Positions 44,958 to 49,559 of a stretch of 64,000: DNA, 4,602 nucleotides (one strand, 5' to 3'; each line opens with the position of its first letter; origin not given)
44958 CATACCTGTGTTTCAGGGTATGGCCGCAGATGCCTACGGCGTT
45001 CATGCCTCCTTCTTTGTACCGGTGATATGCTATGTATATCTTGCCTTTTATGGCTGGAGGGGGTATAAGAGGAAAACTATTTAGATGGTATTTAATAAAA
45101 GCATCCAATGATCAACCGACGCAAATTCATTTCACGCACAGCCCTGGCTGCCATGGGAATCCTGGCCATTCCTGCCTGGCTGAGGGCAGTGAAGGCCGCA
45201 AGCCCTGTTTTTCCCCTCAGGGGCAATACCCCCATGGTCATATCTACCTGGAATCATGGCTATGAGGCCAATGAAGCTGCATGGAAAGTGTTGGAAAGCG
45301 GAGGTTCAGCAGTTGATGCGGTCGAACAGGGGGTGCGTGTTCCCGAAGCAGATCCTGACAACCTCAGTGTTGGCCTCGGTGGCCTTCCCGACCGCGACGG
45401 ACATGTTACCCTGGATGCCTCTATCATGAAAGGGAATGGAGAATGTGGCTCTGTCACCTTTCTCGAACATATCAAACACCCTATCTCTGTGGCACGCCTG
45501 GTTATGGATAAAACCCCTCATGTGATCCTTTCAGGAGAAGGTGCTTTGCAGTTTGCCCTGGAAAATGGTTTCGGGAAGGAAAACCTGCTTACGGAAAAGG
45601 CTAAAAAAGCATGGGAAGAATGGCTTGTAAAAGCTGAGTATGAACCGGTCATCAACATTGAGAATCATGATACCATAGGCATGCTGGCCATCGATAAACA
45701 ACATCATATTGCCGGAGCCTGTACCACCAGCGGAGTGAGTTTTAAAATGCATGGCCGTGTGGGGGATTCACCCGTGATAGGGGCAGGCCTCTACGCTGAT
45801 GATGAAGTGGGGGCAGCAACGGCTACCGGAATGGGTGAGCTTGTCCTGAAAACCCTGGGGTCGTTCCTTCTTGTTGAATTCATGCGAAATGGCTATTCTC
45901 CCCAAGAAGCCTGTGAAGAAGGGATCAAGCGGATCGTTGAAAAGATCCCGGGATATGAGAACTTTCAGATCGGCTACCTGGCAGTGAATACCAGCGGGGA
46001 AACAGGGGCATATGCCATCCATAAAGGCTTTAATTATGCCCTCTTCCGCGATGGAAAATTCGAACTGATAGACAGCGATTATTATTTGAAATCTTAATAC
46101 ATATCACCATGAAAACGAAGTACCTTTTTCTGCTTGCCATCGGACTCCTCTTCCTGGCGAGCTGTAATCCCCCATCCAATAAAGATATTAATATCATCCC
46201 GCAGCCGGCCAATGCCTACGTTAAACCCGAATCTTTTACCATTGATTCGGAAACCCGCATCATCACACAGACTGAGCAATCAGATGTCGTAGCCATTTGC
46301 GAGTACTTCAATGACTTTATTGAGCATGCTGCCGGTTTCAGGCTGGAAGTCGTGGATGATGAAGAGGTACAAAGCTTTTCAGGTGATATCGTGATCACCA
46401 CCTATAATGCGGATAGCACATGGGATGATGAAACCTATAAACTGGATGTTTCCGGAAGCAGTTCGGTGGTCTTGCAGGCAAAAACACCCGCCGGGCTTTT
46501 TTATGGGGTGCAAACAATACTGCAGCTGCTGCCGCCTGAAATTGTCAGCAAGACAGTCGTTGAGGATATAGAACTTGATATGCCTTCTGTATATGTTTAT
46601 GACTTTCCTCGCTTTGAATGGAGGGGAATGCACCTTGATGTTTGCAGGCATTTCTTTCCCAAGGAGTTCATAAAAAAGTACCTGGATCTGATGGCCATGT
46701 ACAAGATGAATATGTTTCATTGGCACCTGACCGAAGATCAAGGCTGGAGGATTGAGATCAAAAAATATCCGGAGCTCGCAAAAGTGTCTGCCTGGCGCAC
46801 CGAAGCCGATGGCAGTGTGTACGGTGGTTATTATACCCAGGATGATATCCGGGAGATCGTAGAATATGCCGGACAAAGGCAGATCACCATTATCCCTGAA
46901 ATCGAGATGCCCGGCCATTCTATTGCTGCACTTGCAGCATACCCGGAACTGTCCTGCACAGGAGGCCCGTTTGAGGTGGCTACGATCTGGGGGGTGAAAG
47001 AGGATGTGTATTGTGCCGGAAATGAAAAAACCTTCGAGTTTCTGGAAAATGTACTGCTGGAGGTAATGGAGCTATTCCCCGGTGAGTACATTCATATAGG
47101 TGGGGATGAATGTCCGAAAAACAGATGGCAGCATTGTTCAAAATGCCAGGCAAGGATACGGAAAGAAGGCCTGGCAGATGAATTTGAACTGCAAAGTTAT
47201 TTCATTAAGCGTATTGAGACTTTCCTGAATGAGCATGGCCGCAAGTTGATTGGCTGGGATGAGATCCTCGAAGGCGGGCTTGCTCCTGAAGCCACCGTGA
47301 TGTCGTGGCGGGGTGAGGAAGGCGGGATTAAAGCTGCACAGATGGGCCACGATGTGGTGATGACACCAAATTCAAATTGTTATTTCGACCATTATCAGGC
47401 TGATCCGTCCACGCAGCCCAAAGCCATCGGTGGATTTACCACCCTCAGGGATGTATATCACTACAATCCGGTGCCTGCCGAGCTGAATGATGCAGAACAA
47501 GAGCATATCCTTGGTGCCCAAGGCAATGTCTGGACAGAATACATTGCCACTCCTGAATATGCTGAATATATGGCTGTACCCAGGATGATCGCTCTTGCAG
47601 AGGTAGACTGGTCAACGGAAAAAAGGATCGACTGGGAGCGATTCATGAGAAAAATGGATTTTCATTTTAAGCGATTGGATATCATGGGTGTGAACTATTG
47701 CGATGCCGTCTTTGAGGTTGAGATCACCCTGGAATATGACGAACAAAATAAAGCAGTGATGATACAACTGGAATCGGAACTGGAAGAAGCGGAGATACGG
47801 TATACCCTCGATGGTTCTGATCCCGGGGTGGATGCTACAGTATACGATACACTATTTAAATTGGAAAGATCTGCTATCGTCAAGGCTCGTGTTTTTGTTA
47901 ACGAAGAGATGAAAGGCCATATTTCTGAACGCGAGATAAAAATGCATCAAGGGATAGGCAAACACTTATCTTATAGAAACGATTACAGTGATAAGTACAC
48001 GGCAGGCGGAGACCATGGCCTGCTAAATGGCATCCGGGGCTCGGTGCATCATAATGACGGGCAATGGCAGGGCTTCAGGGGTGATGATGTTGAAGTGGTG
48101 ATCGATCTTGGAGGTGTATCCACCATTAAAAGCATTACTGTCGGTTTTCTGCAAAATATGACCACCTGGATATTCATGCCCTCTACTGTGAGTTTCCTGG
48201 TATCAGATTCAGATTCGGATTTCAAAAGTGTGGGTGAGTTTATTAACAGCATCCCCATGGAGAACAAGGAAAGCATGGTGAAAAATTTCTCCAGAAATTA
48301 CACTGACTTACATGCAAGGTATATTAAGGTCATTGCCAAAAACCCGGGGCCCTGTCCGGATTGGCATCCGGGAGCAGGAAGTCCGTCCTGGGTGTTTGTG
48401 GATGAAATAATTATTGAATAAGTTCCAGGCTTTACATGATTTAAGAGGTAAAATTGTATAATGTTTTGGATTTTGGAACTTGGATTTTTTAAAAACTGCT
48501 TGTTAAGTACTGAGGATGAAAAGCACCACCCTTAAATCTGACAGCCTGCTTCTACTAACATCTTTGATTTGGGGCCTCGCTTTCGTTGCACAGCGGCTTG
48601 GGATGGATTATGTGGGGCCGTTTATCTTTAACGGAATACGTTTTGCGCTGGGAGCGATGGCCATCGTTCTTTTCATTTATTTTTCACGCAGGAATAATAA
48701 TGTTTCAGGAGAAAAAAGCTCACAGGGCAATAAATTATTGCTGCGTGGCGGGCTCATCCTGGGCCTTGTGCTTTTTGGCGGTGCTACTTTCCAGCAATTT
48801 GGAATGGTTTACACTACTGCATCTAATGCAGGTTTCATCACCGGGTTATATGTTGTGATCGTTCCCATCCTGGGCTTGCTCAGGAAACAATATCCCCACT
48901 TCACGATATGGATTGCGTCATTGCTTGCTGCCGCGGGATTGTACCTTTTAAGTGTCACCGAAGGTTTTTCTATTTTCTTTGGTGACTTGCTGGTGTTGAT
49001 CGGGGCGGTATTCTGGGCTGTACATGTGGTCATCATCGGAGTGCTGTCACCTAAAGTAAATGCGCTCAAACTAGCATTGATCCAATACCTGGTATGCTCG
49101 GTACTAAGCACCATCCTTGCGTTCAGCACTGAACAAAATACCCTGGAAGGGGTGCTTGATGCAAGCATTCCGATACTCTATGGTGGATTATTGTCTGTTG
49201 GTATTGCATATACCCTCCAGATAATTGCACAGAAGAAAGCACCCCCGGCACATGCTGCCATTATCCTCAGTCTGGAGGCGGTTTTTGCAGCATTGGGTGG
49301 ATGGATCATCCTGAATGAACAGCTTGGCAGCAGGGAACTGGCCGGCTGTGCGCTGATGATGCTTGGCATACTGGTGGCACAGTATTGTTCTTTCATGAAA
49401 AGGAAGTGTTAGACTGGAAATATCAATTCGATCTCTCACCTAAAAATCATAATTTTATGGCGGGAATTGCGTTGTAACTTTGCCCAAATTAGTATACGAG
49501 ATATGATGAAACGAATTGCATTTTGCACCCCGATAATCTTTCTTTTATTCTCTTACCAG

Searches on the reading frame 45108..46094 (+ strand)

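Call 12: search_protein_families(library=pfam, proteins=[window:45108-46094:+], max_evalue=0.001)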
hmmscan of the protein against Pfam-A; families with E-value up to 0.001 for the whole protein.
window:45108-46094:+ (329 aa): 1 family
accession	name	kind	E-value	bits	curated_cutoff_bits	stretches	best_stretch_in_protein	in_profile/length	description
PF01112.23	Asparaginase_2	-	3.1e-69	233.9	27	1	53-306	28-291/309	Asparaginase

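Call 55: search_protein_families(library=ncbifam, proteins=[window:45108-46094:+], max_evalue=0.00001)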
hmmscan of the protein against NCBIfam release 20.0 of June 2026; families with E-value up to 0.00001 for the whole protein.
window:45108-46094:+ (329 aa): 1 family
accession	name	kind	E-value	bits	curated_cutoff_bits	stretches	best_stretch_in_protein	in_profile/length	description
NF007589.0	PRK10226.1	equivalog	1.2e-39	136.1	567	1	56-298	37-285/321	beta-aspartyl-peptidase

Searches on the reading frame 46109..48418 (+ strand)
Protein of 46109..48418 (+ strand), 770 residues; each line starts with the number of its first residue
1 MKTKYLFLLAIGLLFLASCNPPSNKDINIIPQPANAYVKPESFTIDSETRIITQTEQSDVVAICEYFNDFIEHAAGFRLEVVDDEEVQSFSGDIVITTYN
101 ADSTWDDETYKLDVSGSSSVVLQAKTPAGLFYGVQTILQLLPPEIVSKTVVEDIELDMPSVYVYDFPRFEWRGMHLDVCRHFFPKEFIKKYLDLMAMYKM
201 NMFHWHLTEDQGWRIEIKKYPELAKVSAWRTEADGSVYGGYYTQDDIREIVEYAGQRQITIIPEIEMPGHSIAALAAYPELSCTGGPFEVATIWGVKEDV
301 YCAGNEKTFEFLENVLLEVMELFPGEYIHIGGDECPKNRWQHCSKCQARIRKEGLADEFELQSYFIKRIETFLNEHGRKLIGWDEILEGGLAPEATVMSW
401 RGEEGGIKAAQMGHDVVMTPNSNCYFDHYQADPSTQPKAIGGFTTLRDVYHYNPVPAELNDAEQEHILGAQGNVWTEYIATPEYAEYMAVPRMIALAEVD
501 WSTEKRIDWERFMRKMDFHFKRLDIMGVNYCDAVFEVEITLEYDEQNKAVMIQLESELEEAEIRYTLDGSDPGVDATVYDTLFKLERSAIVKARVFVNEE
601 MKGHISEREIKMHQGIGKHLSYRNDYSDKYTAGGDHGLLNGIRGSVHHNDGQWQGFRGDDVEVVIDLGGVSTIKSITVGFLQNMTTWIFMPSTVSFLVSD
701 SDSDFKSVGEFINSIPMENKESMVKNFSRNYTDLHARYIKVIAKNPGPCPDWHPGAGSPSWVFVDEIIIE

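Call 3: search_protein_families(library=pfam, proteins=[window:46109-48418:+], max_evalue=0.01)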
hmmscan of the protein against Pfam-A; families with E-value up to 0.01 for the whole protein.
window:46109-48418:+ (770 aa): 5 families
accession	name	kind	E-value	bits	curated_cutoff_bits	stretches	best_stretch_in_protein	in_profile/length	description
PF00728.28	Glyco_hydro_20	-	1e-126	423.5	22.3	1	169-503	1-347/348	Glycosyl hydrolase family 20, catalytic domain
PF02838.20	Glyco_hydro_20b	-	2.6e-18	67.4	26.1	1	27-153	2-123/124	Glycosyl hydrolase family 20, domain 2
PF13287.12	Fn3_assoc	-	3.5e-11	43.5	23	1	552-609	1-58/59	Fn3 associated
PF13290.12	CHB_HEX_C_1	-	1.7e-09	37.9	22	1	547-599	7-59/67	Chitobiase/beta-hexosaminidase C-terminal domain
PF14845.11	Glycohydro_20b2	-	2.7e-05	25.4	27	1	93-140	81-130/130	beta-acetyl hexosaminidase like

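Call 55: search_protein_families(library=ncbifam, proteins=[window:46109-48418:+], max_evalue=0.00001)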
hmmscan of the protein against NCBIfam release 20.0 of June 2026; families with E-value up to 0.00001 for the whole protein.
window:46109-48418:+ (770 aa): 0 families

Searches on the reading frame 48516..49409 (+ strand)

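Call 3: search_protein_families(library=pfam, proteins=[window:48516-49409:+], max_evalue=0.01)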
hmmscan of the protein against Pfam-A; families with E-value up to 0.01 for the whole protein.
window:48516-49409:+ (298 aa): 1 family
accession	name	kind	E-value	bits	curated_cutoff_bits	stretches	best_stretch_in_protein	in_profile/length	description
PF00892.27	EamA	-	6.4e-39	133.8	28.2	2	155-287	2-132/135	EamA-like transporter family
